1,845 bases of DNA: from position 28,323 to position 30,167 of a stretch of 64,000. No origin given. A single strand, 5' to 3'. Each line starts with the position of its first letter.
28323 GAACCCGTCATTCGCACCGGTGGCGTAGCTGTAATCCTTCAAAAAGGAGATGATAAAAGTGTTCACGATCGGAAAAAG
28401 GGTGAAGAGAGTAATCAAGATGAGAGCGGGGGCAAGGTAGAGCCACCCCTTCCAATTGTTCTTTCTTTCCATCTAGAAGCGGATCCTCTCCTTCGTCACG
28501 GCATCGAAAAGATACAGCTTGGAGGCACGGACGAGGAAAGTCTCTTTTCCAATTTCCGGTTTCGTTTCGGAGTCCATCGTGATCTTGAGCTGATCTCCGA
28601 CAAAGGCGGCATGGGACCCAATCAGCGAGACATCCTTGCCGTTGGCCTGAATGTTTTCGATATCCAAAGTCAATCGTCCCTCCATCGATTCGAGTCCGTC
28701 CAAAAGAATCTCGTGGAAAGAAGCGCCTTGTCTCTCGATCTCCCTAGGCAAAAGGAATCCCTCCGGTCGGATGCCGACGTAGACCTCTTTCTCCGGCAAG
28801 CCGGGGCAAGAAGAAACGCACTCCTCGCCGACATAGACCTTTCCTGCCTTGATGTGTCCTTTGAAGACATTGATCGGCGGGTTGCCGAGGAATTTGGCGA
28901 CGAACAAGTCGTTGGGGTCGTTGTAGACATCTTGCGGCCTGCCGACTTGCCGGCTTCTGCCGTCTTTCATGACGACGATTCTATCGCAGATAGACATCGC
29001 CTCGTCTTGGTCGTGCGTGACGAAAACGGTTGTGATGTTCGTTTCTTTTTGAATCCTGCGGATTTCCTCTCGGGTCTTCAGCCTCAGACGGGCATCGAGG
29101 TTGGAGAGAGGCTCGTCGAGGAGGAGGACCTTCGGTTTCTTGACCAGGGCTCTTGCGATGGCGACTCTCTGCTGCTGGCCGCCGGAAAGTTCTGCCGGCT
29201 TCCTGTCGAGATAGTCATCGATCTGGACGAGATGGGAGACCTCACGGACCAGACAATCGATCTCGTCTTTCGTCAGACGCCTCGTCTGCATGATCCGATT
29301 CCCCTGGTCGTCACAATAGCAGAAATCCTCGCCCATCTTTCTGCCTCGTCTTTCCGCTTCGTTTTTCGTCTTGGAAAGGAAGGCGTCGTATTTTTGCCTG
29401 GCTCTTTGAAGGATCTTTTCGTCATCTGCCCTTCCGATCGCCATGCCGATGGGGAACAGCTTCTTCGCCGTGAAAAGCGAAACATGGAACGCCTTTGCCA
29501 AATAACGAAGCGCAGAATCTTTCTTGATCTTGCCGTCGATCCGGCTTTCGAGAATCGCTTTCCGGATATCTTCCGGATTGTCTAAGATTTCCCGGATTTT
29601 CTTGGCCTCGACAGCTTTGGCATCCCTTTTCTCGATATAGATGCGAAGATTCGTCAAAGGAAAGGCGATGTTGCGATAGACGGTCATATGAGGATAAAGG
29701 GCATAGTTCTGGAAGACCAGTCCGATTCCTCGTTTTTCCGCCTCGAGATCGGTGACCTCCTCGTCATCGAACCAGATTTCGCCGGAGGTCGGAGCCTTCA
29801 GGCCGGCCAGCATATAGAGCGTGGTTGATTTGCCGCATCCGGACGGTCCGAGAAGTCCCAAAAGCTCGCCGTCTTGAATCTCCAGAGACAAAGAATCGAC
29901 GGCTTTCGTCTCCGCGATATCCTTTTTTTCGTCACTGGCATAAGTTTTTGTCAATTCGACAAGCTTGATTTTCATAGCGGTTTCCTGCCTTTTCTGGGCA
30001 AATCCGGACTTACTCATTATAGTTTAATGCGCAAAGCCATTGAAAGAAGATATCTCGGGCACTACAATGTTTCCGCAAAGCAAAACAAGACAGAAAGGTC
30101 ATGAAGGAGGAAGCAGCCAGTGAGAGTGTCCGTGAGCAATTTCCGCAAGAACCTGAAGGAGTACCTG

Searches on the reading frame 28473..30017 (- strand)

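Call 87: search_protein_families(library=pfam, proteins=[window:28473-30017:-], max_evalue=0.00001)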
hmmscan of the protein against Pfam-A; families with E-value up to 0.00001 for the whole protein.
window:28473-30017:- (514 aa): 2 families
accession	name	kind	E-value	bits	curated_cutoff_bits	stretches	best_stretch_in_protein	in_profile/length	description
PF00005.33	ABC_tran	-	1.8e-37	129.4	25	2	41-149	2-96/137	ABC transporter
PF13304.12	AAA_21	-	4.7e-06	27.3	27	0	53-336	2-299/304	AAA domain, putative AbiEii toxin, Type IV TA system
